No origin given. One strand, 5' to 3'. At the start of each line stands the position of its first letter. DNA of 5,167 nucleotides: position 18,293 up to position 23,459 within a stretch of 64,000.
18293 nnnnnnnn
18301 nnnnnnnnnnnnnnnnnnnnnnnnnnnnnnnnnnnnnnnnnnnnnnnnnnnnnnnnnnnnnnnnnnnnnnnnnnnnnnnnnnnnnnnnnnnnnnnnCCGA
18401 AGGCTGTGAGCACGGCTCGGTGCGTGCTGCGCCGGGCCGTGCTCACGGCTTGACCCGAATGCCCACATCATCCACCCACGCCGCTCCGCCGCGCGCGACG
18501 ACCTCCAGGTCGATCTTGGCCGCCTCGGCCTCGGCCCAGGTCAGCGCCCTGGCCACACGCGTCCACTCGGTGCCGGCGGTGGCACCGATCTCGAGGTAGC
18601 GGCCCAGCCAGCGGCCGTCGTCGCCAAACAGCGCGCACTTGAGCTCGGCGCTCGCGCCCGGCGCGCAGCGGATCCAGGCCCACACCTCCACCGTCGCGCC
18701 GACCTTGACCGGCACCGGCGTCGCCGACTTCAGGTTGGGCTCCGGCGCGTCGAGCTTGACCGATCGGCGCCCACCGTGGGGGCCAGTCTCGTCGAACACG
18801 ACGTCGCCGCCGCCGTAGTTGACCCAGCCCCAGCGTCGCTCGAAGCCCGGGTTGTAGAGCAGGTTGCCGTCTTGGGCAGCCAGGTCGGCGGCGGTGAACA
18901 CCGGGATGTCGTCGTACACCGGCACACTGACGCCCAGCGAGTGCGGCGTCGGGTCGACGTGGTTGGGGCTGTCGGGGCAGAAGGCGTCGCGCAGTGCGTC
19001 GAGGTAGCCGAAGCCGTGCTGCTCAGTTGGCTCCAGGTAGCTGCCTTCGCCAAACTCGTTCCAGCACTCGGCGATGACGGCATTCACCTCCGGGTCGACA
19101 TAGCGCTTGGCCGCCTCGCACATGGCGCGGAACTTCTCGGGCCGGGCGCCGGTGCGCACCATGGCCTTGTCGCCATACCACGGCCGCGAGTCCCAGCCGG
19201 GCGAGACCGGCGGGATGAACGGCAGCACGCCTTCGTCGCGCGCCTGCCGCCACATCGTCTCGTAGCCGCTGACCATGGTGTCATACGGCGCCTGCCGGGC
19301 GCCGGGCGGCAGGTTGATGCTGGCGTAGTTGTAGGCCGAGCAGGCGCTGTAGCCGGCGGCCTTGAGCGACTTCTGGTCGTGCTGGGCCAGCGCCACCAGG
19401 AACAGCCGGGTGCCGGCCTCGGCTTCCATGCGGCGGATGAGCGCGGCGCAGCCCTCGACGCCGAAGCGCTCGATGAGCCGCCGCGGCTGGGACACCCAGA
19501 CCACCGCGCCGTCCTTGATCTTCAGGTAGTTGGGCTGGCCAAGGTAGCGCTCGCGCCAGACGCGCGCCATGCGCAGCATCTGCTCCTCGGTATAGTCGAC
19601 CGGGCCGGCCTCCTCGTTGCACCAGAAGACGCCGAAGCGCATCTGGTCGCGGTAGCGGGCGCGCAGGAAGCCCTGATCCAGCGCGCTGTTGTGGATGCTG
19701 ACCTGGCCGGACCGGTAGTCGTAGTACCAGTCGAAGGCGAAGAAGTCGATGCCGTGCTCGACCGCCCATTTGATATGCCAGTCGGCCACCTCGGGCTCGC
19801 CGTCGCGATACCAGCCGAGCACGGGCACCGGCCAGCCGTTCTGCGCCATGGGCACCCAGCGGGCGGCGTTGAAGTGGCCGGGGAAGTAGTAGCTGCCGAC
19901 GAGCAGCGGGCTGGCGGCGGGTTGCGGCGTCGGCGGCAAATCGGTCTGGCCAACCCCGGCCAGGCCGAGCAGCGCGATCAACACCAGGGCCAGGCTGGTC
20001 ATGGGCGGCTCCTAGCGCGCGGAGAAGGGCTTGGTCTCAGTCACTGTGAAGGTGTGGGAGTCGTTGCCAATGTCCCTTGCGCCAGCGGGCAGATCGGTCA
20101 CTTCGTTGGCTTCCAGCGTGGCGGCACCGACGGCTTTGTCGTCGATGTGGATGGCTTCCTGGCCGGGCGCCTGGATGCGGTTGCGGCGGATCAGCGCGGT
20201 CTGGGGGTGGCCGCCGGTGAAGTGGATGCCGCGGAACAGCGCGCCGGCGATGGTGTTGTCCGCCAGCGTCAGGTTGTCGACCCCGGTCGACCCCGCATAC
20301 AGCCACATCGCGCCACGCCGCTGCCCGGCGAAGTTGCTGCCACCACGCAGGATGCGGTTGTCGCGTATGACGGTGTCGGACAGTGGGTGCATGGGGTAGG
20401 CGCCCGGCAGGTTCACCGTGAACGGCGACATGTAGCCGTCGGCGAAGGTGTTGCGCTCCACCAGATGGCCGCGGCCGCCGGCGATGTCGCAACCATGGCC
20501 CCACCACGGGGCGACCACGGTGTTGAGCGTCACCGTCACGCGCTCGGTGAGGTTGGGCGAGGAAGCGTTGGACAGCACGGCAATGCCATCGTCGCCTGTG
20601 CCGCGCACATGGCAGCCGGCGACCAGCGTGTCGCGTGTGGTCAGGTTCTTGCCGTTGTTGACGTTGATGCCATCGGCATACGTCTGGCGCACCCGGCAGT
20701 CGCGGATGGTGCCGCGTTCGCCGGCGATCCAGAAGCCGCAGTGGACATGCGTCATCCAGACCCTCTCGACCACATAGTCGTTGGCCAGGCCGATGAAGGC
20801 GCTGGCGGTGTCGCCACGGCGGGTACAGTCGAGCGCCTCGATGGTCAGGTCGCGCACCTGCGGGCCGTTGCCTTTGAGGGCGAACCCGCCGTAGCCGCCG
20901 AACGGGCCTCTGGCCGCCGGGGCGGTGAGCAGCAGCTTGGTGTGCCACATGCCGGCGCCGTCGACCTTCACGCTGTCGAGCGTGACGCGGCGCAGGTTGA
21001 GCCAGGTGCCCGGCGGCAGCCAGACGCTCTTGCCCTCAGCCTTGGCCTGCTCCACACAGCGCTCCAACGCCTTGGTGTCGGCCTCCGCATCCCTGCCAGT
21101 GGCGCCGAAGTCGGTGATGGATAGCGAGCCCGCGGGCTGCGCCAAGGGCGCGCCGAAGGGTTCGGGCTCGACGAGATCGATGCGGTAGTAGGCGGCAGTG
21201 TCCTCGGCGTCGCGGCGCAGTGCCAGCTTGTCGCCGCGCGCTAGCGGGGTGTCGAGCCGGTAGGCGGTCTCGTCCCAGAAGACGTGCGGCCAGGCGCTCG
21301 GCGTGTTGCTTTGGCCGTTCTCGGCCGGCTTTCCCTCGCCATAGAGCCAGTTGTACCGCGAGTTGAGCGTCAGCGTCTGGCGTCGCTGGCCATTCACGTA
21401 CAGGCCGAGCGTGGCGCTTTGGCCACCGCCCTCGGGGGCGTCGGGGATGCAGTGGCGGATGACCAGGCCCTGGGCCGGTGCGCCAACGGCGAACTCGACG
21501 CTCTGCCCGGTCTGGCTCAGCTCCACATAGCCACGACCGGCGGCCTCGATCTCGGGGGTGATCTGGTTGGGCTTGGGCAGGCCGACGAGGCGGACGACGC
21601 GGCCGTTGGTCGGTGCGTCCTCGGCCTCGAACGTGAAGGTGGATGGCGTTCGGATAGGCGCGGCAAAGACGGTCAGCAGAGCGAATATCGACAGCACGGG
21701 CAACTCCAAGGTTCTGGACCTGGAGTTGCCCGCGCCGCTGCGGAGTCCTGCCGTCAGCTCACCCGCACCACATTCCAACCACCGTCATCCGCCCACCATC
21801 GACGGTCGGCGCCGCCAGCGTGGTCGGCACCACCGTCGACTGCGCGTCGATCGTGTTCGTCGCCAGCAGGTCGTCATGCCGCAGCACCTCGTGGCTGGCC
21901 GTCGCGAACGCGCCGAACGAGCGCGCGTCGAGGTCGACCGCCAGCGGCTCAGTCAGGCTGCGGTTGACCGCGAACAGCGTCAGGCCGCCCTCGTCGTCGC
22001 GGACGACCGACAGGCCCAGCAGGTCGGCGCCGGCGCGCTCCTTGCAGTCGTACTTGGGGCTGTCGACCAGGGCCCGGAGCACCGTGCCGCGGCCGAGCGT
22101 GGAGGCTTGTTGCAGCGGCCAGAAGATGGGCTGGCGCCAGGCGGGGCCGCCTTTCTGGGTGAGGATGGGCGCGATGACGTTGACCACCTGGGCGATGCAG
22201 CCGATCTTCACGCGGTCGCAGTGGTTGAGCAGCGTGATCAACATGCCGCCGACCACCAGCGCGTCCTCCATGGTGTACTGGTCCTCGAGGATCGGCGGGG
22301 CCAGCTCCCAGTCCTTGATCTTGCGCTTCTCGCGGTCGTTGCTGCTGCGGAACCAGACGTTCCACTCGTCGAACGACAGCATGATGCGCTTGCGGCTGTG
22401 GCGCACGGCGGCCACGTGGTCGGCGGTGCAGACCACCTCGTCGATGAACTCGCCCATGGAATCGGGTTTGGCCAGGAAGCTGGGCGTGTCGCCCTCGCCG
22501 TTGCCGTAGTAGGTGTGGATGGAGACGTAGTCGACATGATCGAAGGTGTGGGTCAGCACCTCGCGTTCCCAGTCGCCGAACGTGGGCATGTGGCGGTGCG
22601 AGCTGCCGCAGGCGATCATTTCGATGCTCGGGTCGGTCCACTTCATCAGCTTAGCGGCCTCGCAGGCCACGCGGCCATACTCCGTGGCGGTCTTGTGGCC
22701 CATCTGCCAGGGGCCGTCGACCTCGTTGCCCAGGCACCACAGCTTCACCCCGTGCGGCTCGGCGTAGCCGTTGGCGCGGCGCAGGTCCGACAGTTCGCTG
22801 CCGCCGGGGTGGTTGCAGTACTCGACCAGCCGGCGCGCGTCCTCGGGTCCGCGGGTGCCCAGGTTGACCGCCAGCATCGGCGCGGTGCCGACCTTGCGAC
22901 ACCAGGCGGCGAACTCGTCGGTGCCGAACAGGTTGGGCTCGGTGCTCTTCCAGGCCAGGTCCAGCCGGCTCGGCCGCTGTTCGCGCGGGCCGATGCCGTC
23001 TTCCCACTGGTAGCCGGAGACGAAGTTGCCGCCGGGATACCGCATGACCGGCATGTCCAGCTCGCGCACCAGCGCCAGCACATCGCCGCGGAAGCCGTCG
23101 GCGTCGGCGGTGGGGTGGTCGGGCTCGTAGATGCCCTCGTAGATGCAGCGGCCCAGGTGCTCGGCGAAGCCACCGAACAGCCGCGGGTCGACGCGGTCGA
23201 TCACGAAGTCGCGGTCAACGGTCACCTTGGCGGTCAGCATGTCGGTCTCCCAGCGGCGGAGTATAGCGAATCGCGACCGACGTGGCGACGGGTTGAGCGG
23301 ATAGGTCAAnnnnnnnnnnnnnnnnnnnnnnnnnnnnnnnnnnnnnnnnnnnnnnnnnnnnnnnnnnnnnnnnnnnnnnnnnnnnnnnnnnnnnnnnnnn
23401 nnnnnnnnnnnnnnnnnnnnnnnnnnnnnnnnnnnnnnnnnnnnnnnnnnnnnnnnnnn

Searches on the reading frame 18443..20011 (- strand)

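Call 14: search_protein_families(library=pfam, proteins=[window:18443-20011:-], max_evalue=0.00001)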
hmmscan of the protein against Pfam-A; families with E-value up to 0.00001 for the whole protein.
window:18443-20011:- (522 aa): 1 family
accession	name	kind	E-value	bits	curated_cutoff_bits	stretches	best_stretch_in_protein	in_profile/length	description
PF14307.12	Glyco_tran_WbsX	-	2.1e-19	70.7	25.1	1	65-340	48-350/350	Glycosyltransferase WbsX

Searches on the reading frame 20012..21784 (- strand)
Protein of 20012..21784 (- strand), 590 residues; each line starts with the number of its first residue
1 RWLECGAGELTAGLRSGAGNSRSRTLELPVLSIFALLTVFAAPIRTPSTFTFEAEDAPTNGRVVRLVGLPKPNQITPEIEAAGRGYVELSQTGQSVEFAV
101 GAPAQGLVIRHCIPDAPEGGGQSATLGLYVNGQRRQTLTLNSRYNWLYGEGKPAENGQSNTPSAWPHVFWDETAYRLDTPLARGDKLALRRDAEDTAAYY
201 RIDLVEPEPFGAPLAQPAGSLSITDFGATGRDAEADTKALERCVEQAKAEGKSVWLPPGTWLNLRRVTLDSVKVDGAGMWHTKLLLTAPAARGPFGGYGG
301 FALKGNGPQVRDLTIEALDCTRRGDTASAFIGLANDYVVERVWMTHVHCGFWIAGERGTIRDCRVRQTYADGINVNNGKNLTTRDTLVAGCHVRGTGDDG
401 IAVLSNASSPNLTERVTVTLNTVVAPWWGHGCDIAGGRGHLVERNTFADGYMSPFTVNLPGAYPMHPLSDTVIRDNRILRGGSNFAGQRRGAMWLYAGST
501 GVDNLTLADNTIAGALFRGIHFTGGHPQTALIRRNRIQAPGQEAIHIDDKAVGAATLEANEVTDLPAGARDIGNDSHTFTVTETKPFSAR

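Call 14: search_protein_families(library=pfam, proteins=[window:20012-21784:-], max_evalue=0.00001)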
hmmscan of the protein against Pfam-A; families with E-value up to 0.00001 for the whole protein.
window:20012-21784:- (590 aa): 4 families
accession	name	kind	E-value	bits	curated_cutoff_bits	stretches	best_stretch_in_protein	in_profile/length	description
PF22815.2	CatAgl_D1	-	4.5e-33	114.9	27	1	52-208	7-157/159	Alpha-1,3-glucanase catalytic domain D1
PF22816.2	CatAgl_D2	-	1.7e-23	83.5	27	1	237-411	7-181/389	Alpha-1,3-glucanase catalytic domain D2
PF13229.12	Beta_helix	-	1.1e-13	51.5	25.9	1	427-582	21-154/158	Right handed beta helix region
PF12708.12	Pect-lyase_RHGA_epim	-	1.9e-08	34.8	27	1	222-406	3-173/213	Rhamnogalacturonase A/epimerase, pectate lyase-like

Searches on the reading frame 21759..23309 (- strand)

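Call 14: search_protein_families(library=pfam, proteins=[window:21759-23309:-], max_evalue=0.00001)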
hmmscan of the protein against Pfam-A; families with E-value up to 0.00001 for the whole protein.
window:21759-23309:- (516 aa): 1 family
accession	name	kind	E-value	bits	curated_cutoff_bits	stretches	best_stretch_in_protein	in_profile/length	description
PF06964.18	Alpha-L-AF_C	-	6.3e-47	160.3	27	1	314-510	1-159/165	Alpha-L-arabinofuranosidase C-terminal domain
